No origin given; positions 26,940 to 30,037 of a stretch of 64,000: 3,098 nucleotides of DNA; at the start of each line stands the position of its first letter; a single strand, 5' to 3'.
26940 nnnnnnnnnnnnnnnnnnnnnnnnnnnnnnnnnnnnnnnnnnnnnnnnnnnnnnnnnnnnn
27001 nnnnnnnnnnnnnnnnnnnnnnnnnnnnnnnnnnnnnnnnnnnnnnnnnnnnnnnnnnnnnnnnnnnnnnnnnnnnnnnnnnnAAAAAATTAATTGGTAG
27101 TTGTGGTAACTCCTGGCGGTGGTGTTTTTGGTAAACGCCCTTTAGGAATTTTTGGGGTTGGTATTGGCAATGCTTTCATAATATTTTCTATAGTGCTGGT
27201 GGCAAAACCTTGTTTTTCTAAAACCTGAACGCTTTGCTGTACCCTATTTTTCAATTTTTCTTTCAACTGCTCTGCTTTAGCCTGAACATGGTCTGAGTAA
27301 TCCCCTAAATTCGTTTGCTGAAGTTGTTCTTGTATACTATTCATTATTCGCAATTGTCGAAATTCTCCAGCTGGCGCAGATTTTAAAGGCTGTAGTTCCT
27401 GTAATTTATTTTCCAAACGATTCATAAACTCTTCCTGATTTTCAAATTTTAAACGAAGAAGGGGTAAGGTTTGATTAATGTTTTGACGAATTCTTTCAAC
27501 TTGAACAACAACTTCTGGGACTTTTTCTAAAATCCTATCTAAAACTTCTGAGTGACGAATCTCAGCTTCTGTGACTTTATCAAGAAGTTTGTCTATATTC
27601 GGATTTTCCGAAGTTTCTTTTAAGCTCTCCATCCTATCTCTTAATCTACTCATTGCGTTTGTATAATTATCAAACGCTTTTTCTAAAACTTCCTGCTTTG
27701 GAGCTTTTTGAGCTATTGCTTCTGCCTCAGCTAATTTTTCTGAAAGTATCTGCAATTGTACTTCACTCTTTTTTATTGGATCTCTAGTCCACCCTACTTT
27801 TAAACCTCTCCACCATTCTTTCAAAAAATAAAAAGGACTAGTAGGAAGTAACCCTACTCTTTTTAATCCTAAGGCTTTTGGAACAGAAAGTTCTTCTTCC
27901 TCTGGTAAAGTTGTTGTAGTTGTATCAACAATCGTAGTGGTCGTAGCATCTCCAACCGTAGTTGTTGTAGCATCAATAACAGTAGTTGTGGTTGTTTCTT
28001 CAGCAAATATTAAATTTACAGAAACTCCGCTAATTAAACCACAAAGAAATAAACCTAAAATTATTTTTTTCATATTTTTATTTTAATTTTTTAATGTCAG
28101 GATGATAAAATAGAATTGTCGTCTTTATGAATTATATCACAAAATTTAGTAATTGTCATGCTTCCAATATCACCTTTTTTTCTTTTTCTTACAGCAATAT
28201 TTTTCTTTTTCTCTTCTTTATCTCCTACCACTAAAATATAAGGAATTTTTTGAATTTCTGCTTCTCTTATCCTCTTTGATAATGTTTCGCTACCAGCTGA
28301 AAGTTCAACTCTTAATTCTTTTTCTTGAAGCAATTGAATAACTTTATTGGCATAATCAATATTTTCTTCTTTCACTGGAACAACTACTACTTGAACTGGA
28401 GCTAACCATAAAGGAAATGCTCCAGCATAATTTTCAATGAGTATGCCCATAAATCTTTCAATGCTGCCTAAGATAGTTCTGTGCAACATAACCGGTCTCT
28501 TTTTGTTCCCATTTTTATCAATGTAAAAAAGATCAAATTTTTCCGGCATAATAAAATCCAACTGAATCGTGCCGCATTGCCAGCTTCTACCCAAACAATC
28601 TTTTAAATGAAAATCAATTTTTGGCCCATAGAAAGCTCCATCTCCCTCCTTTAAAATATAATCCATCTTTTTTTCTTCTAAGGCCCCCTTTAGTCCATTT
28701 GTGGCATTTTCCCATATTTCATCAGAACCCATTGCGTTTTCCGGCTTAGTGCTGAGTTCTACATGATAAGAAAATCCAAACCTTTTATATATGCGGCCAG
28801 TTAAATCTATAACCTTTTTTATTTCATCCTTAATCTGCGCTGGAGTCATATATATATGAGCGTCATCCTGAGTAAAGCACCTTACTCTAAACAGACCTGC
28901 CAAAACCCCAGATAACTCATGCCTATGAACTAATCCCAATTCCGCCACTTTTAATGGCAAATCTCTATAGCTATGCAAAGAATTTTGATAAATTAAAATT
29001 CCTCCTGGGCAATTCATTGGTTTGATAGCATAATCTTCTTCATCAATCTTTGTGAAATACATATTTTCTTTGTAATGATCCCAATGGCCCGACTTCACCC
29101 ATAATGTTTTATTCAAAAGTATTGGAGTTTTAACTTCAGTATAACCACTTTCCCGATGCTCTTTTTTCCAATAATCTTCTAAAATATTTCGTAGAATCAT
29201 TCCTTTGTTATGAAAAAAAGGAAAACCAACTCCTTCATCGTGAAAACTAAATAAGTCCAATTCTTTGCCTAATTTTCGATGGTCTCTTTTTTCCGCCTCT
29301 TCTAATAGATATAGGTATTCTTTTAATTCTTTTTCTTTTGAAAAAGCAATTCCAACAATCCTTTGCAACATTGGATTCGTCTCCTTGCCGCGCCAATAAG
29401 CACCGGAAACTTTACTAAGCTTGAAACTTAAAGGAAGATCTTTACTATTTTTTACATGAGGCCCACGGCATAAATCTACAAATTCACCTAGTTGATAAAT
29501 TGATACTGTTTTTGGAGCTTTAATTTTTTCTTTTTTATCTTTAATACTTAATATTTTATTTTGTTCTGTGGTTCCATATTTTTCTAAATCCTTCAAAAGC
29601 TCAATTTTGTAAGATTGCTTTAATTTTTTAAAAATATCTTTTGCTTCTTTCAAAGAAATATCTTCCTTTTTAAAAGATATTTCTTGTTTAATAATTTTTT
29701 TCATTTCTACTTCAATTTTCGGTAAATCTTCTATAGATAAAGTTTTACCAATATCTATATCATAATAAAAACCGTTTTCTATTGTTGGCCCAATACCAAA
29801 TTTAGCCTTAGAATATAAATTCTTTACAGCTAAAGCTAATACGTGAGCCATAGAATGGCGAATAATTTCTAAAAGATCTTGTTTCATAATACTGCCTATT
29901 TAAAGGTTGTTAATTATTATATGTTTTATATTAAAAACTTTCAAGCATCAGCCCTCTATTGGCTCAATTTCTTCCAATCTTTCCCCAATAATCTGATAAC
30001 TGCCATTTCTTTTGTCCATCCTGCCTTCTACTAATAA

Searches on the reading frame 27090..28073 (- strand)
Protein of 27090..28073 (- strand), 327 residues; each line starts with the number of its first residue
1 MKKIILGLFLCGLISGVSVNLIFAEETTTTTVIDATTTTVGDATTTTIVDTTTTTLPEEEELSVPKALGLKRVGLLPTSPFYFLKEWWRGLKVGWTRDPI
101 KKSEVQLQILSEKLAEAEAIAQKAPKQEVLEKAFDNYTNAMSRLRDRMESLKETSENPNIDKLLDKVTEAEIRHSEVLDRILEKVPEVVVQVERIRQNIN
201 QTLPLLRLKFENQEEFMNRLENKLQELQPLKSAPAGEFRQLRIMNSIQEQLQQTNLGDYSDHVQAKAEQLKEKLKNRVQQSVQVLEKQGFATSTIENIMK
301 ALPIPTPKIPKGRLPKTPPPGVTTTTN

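Call 54: search_protein_families(library=pfam, proteins=[window:27090-28073:-], max_evalue=0.00001)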
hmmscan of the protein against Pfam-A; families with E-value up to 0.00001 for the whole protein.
window:27090-28073:- (327 aa): 1 family
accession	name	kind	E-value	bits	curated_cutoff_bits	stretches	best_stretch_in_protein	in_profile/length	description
PF18915.5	DUF5667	-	1.2e-13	51.8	27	1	74-187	1-98/99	Domain of unknown function (DUF5667)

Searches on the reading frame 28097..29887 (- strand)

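Call 54: search_protein_families(library=pfam, proteins=[window:28097-29887:-], max_evalue=0.00001)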
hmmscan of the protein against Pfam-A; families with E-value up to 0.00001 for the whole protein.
window:28097-29887:- (596 aa): 3 families
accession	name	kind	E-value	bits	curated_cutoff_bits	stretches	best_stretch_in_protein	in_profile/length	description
PF00587.30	tRNA-synt_2b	-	2e-49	168.5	29.3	1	279-487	3-179/179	tRNA synthetase class II core domain (G, H, P, S and T)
PF03129.25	HGTP_anticodon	-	3.5e-20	72.4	21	1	499-587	1-92/94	Anticodon binding domain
PF07973.19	tRNA_SAD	-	3e-11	43.5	24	1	128-177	1-43/44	Threonyl and Alanyl tRNA synthetase second additional domain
